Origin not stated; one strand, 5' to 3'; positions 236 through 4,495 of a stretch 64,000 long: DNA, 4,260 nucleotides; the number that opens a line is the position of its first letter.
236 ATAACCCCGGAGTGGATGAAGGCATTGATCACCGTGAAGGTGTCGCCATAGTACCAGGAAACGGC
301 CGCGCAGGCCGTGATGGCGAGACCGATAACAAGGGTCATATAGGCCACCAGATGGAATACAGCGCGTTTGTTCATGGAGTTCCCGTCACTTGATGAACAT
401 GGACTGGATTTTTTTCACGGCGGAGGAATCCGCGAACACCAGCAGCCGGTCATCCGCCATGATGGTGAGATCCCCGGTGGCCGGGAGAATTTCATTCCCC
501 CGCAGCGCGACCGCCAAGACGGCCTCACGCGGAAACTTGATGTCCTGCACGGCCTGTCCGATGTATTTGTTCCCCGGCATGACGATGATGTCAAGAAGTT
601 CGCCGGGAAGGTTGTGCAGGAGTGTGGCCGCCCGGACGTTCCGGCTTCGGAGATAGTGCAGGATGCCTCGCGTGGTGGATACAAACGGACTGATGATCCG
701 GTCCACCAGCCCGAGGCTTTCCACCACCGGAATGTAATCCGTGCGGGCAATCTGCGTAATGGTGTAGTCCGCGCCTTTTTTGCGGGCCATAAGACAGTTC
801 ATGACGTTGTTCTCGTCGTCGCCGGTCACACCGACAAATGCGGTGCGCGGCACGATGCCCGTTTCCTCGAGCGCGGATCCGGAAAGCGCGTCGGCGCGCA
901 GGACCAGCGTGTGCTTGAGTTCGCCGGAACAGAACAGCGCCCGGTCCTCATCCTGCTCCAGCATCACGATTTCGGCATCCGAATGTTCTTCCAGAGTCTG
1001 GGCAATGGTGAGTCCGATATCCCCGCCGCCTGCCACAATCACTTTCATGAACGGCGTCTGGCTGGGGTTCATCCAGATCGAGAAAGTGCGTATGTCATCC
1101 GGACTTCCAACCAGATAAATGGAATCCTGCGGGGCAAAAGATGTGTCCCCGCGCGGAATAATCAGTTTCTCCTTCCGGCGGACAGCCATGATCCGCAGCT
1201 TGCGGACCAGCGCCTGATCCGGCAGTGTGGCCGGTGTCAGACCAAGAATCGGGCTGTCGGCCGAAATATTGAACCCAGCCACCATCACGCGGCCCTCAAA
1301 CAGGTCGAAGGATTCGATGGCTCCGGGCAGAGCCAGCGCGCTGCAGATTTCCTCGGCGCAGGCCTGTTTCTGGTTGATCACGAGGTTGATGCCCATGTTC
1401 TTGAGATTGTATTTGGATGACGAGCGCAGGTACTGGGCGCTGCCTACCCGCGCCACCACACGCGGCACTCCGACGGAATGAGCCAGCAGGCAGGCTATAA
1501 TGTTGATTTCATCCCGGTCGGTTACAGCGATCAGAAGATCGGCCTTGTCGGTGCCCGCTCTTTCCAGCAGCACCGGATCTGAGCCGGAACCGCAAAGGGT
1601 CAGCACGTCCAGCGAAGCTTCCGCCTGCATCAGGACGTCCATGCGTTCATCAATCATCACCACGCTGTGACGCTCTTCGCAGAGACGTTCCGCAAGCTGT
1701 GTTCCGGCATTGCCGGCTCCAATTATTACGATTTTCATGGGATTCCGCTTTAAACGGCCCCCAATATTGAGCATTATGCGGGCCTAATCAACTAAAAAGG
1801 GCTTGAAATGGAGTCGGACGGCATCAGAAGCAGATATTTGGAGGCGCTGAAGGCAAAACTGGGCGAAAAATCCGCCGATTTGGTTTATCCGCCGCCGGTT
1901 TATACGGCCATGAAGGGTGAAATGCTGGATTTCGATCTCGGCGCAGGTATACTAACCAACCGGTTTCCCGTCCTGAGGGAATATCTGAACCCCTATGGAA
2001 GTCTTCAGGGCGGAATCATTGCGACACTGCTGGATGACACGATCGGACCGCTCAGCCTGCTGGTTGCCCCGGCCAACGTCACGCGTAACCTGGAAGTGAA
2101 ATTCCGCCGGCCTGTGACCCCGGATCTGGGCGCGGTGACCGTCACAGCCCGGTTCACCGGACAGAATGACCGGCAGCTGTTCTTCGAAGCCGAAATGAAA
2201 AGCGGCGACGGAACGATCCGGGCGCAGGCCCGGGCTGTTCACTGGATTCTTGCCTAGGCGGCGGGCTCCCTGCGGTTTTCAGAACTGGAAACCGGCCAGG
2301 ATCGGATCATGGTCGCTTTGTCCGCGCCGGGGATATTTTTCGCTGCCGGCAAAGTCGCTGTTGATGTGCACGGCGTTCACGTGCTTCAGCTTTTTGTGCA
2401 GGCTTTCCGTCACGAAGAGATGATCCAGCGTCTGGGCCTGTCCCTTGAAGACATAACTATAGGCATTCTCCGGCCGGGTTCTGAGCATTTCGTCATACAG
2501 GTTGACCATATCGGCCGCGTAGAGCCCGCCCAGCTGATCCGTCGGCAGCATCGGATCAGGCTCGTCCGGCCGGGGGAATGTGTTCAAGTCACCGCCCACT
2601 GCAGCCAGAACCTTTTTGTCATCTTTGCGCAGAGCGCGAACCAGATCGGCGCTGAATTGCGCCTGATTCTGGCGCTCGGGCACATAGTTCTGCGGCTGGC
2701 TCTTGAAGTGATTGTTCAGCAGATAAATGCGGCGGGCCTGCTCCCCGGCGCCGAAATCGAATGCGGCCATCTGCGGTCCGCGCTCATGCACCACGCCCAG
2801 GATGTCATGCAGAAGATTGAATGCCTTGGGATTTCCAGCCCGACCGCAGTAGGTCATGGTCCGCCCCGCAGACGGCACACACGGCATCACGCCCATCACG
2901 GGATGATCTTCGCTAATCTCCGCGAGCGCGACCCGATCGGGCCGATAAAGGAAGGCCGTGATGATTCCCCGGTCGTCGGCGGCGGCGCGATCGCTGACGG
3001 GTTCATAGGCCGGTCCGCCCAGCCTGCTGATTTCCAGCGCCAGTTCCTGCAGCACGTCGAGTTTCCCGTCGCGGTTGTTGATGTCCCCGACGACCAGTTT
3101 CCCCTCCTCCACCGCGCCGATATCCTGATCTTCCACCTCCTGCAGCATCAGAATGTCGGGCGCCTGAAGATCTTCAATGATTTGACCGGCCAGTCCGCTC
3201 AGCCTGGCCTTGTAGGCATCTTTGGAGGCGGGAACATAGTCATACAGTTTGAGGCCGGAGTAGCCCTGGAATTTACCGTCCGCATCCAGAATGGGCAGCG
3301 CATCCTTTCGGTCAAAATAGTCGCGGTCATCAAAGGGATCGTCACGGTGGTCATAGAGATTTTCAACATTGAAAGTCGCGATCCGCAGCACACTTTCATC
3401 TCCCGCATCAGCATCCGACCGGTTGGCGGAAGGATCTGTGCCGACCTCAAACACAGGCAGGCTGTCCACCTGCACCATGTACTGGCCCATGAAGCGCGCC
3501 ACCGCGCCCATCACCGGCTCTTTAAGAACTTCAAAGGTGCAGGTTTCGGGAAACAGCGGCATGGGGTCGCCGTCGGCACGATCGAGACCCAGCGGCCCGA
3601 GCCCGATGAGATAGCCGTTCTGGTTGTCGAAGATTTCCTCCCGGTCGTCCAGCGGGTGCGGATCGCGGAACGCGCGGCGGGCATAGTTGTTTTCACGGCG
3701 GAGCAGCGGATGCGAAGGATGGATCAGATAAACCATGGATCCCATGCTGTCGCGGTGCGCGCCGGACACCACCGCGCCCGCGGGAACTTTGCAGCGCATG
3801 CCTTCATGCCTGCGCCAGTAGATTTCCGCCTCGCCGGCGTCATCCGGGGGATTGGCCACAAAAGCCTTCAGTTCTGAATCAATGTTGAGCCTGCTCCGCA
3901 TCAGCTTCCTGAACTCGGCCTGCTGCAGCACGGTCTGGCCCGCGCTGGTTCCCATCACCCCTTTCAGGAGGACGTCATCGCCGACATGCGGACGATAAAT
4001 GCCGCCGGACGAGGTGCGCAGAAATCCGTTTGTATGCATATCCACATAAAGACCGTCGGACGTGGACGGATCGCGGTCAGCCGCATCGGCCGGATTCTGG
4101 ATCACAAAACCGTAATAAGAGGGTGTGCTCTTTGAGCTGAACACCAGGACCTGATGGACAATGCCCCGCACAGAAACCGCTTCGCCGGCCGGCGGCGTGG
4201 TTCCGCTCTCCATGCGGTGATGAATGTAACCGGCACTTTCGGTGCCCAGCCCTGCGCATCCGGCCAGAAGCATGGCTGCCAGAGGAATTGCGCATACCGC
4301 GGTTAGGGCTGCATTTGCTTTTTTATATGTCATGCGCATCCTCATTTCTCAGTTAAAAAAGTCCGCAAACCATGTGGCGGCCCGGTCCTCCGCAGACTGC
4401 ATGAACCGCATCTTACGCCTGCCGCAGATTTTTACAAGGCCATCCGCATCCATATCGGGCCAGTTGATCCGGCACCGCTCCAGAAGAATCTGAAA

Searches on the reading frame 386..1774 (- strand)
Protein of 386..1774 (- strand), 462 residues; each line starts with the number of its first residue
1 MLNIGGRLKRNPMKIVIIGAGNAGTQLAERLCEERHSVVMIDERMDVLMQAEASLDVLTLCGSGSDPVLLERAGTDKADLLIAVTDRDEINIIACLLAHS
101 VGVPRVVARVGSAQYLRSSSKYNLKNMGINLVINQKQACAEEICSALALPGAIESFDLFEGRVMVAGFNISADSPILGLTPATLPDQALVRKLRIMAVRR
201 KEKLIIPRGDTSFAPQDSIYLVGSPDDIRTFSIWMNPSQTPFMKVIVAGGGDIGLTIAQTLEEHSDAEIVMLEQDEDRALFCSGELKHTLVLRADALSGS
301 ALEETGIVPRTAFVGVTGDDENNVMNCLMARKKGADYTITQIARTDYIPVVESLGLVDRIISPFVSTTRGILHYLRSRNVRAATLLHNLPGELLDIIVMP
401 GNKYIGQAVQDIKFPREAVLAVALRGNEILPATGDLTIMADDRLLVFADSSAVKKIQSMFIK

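Call 94: search_protein_families(library=pfam, proteins=[window:386-1774:-], max_evalue=0.00001)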
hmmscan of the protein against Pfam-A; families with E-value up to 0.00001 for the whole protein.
window:386-1774:- (462 aa): 6 families
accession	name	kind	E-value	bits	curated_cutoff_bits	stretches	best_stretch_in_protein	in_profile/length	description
PF02254.24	TrkA_N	-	1.8e-41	141.6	23.8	2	15-134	1-115/116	TrkA-N domain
PF02080.26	TrkA_C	-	1.3e-23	83.1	27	2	166-231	2-66/71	TrkA-C domain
PF07992.20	Pyr_redox_2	-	9.3e-08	32.3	26.1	0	13-45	1-34/291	Pyridine nucleotide-disulphide oxidoreductase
PF13241.12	NAD_binding_7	-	1.1e-07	32.8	22.1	0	13-102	8-86/104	Putative NAD(P)-binding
PF00070.33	Pyr_redox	-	8.7e-06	26.6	22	0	14-49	1-36/82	Pyridine nucleotide-disulphide oxidoreductase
PF13450.12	NAD_binding_8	-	9.6e-06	26.2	21.9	0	17-46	1-30/68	NAD(P)-binding Rossmann-like domain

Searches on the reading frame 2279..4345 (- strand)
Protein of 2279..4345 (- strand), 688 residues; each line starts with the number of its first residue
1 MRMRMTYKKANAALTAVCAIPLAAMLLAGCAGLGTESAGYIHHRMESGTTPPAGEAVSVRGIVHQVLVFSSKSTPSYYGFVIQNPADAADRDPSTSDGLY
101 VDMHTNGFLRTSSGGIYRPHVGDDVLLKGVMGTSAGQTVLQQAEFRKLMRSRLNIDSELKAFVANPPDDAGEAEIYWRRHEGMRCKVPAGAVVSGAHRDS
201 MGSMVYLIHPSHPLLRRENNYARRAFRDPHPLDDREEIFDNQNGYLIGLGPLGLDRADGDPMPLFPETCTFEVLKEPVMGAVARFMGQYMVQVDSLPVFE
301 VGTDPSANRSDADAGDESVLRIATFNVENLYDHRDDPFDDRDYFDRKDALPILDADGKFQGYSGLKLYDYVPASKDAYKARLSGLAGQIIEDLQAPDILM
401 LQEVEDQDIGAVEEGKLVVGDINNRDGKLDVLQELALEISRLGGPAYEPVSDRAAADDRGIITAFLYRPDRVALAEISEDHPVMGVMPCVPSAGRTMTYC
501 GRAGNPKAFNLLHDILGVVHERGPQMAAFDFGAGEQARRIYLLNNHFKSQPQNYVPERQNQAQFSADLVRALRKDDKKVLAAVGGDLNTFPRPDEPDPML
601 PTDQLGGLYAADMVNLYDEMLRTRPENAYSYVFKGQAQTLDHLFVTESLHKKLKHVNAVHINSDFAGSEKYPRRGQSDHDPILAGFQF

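Call 94: search_protein_families(library=pfam, proteins=[window:2279-4345:-], max_evalue=0.00001)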
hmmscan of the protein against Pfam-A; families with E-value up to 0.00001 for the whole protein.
window:2279-4345:- (688 aa): 2 families
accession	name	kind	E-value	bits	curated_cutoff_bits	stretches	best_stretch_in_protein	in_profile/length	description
PF03372.29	Exo_endo_phos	-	1.3e-06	28.8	24.5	1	385-655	22-212/225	Endonuclease/Exonuclease/phosphatase family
PF19580.5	Exo_endo_phos_3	-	1.3e-06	28.1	27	0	539-654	143-257/311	Endonuclease/Exonuclease/phosphatase family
